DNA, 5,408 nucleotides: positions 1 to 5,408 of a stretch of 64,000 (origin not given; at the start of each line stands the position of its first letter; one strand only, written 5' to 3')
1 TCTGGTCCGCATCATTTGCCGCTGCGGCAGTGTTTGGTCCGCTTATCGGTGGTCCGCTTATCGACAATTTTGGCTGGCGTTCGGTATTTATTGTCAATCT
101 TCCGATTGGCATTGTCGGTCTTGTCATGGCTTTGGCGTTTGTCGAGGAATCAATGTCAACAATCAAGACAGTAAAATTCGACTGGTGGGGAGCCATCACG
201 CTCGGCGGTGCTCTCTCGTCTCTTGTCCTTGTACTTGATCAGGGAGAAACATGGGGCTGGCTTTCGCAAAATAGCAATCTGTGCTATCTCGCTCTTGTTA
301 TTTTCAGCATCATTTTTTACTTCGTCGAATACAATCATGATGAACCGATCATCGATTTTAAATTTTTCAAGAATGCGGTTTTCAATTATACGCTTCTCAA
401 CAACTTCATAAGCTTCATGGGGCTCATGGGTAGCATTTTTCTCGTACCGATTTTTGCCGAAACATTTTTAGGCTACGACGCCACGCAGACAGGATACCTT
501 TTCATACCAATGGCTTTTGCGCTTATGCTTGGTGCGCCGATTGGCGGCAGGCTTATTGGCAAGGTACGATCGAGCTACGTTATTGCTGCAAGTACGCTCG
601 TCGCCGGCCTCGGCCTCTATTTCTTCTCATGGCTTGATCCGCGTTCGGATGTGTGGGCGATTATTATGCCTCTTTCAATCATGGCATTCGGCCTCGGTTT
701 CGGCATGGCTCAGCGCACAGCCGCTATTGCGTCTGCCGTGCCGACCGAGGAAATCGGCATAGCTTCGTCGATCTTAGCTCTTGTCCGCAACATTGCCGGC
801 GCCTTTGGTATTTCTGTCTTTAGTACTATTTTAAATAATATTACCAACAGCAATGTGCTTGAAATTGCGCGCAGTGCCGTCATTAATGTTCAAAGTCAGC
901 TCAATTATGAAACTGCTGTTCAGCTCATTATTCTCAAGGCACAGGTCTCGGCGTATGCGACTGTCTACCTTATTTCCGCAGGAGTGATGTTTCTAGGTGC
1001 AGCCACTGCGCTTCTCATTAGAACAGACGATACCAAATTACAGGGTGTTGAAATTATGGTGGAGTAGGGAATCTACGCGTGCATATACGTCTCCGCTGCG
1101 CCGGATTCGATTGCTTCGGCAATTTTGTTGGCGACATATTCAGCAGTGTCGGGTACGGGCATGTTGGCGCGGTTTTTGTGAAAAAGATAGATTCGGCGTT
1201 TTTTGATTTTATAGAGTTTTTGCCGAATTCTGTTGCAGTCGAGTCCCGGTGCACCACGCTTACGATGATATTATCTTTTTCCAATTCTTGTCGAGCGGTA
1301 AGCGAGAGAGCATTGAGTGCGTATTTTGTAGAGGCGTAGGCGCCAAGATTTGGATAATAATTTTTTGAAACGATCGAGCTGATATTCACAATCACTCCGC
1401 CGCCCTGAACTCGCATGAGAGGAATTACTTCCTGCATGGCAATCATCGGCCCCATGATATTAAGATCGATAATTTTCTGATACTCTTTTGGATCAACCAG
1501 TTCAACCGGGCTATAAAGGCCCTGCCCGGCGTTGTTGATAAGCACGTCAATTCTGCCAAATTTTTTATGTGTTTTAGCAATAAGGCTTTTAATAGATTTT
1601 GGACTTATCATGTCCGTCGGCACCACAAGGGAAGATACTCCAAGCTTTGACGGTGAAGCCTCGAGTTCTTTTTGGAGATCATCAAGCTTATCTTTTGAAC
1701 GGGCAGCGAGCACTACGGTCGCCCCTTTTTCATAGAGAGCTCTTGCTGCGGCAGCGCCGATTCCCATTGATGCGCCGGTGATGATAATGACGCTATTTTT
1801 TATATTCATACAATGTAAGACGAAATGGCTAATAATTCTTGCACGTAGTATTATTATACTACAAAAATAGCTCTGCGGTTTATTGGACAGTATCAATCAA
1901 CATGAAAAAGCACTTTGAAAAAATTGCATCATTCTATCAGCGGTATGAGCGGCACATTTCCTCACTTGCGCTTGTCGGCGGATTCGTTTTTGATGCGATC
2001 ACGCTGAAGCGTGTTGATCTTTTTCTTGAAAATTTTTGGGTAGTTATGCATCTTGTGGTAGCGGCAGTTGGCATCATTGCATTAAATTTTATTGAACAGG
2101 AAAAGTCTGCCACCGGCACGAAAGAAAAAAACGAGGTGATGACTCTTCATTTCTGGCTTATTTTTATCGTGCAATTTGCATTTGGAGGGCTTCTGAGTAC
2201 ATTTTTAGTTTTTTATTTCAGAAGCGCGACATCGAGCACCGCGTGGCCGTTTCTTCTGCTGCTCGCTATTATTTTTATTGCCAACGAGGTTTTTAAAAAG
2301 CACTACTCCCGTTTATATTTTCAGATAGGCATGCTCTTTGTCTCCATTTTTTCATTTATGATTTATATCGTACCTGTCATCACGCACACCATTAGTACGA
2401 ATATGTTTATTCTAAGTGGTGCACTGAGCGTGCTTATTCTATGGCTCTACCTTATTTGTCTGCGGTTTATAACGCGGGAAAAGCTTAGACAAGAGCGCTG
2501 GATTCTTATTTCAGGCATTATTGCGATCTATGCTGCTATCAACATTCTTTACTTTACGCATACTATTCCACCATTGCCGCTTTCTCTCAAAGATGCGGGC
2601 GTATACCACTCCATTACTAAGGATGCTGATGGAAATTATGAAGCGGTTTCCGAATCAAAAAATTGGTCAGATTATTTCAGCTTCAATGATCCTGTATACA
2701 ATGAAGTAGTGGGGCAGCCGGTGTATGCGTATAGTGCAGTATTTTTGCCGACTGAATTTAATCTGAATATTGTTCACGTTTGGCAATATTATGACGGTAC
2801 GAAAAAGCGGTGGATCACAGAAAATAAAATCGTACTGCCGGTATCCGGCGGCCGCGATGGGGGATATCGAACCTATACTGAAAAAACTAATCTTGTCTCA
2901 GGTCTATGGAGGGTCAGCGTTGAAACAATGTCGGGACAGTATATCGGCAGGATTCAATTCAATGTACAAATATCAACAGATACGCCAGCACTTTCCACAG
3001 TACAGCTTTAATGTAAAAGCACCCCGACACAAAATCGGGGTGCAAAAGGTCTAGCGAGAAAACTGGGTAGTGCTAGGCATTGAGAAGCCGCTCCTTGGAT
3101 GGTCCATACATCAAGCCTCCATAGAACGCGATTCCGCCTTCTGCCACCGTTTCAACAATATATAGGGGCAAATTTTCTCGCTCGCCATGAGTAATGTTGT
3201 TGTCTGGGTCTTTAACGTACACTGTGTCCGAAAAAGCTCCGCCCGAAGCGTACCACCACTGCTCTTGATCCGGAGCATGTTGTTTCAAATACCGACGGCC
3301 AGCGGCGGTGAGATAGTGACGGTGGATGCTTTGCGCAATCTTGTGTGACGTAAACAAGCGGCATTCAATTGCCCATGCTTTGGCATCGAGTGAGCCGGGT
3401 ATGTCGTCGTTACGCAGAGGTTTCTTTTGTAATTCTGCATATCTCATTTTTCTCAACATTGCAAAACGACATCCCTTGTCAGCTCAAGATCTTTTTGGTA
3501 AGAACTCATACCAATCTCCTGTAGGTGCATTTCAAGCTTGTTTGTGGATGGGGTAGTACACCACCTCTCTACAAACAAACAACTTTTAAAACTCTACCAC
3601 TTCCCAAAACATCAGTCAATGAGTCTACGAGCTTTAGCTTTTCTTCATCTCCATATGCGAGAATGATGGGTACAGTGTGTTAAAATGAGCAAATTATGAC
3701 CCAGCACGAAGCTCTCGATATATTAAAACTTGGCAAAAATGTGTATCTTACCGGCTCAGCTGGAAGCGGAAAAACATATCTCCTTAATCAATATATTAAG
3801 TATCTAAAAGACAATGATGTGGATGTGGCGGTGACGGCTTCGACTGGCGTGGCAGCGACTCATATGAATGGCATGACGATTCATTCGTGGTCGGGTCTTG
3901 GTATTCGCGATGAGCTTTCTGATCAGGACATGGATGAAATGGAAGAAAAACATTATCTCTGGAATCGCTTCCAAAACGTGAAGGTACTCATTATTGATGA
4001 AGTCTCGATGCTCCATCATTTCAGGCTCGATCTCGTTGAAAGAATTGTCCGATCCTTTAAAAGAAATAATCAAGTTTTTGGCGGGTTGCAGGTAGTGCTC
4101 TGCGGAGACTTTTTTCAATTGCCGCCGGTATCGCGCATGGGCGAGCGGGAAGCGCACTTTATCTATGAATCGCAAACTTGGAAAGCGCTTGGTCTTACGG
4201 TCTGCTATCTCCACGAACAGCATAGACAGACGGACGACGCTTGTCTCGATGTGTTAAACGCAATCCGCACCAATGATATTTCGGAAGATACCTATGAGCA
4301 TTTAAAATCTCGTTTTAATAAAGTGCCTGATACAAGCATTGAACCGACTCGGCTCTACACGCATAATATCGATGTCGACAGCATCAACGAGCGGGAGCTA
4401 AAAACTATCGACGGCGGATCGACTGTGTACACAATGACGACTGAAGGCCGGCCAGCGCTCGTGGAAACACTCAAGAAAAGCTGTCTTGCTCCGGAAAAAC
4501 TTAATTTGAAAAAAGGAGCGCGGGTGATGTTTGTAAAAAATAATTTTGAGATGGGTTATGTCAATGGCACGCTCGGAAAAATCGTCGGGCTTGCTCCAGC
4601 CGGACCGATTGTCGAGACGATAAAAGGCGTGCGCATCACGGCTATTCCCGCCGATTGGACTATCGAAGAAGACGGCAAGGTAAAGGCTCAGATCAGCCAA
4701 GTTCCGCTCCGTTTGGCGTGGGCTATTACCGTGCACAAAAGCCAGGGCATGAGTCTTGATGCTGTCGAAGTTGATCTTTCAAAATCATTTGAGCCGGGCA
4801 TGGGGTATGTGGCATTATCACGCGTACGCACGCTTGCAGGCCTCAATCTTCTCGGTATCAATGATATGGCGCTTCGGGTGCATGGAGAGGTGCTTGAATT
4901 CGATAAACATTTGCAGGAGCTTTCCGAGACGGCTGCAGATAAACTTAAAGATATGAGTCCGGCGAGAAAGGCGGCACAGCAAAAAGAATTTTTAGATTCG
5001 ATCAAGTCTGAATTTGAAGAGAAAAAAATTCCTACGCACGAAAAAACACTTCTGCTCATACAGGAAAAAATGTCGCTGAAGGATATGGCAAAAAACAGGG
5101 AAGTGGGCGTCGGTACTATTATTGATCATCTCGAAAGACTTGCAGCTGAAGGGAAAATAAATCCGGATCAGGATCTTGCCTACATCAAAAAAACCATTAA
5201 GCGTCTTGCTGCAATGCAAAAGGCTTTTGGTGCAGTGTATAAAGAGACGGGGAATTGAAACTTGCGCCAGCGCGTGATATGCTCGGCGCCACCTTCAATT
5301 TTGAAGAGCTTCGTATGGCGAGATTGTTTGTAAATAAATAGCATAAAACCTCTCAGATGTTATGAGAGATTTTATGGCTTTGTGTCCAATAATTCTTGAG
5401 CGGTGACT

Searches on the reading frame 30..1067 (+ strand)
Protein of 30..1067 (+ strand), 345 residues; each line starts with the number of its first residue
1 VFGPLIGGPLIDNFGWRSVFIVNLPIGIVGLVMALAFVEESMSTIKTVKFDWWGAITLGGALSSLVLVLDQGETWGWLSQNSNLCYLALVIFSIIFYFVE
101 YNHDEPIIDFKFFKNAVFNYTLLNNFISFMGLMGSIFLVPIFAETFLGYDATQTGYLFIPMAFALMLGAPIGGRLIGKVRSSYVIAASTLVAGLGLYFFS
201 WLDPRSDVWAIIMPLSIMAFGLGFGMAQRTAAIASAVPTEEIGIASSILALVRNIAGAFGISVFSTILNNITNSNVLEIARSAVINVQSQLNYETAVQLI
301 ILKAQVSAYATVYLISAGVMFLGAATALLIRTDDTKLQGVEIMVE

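Call 6: search_protein_families(library=pfam, proteins=[window:30-1067:+], max_evalue=0.001)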
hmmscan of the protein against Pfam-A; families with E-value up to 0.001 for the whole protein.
window:30-1067:+ (345 aa): 1 family
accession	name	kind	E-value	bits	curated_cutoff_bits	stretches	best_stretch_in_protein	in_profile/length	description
PF07690.21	MFS_1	-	8e-22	78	33.4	1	1-260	135-346/347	Major Facilitator Superfamily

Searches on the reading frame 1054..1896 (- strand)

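Call 43: search_protein_families(library=pfam, proteins=[window:1054-1896:-], max_evalue=0.1)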
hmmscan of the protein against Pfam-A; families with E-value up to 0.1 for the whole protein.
window:1054-1896:- (280 aa): 12 families
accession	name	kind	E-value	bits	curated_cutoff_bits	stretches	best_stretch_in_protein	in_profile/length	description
PF00106.31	adh_short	-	4.4e-48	163.8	26.6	1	36-229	2-191/195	short chain dehydrogenase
PF13561.12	adh_short_C2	-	1.8e-33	116.6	27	1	41-228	1-184/236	Enoyl-(Acyl carrier protein) reductase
PF08659.16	KR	-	1.1e-10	42.2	22.6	1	36-203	2-165/180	KR domain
PF23441.1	SDR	-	1.1e-05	25.4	27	1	32-232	5-206/258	SDR-like rossmann domain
PF08643.16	DUF1776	-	0.0008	19.3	25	1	127-216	104-195/294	Fungal family of unknown function (DUF1776)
PF01370.27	Epimerase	-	0.012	15.5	20.9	1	37-141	1-89/240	NAD dependent epimerase/dehydratase family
PF02882.25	THF_DHG_CYH_C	-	0.029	14.1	27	0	30-100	32-101/160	Tetrahydrofolate dehydrogenase/cyclohydrolase, NAD(P)-binding domain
PF01488.26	Shikimate_DH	-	0.036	14.6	24.3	1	31-81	9-59/138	Shikimate / quinate 5-dehydrogenase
PF03853.21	YjeF_N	-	0.056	13.8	24.9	1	19-80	9-76/169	YjeF-related protein N-terminus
PF03807.23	F420_oxidored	-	0.057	14.5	21.6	0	46-90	10-56/94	NADP oxidoreductase coenzyme F420-dependent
PF18306.6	LDcluster4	-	0.065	13.3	26.3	0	33-69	30-66/151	SLOG cluster4 family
PF13460.12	NAD_binding_10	-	0.067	13.5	27.2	0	41-80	1-41/184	NAD(P)H-binding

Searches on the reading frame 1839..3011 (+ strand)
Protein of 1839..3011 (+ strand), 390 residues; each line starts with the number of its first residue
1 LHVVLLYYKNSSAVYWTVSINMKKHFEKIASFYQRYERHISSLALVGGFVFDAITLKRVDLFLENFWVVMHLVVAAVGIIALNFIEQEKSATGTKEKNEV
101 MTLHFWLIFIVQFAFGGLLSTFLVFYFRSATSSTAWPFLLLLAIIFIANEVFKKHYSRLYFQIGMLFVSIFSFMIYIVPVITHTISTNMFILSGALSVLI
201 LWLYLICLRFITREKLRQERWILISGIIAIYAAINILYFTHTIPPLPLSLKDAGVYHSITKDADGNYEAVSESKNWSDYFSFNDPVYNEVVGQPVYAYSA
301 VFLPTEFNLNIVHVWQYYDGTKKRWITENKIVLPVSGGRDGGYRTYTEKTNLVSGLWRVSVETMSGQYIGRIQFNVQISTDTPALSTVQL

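Call 6: search_protein_families(library=pfam, proteins=[window:1839-3011:+], max_evalue=0.001)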
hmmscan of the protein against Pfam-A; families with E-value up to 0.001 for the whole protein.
window:1839-3011:+ (390 aa): 1 family
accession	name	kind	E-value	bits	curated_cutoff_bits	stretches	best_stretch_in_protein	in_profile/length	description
PF11141.13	DUF2914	-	2.4e-13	50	23.6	1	310-376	3-62/62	Protein of unknown function (DUF2914)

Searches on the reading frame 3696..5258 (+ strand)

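Call 6: search_protein_families(library=pfam, proteins=[window:3696-5258:+], max_evalue=0.001)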
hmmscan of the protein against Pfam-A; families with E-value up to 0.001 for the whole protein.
window:3696-5258:+ (520 aa): 12 families
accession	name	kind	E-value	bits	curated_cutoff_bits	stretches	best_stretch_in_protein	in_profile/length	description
PF05970.20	PIF1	-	5.8e-40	137.7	25.9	1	11-181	20-192/223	PIF1-like helicase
PF13604.12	AAA_30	-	9.1e-16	58.6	27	1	3-198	6-176/191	AAA domain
PF13245.12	AAA_19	-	1.3e-15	58.2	25.1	1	3-146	1-133/134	AAA domain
PF21530.3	Pif1_2B_dom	-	6.1e-10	39.1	23.9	1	255-299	2-47/47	DNA helicase Pif1, 2B domain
PF14493.12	HTH_40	-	3.8e-08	33.9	27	1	447-502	1-55/89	Helix-turn-helix domain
PF13401.12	AAA_22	-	3.2e-07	31.2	27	1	15-137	7-122/130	AAA domain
PF02689.20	Herpes_Helicase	-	2.7e-06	26.2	27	0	343-380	732-771/808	Helicase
PF01443.25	Viral_helicase1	-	1.8e-05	25.1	21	0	18-108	3-73/228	Viral superfamily 1 RNA helicase core domain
PF00270.35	DEAD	-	5.6e-05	23.4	26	0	3-48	4-52/167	DEAD/DEAH box helicase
PF13538.12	UvrD_C_2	-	0.0003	21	27.4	1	340-380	1-48/52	UvrD-like helicase C-terminal domain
PF13191.12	AAA_16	-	0.0008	20.4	32.6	0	14-46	25-55/167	AAA ATPase domain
PF13173.12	AAA_14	-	0.00096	19.6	27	0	14-119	3-86/129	AAA domain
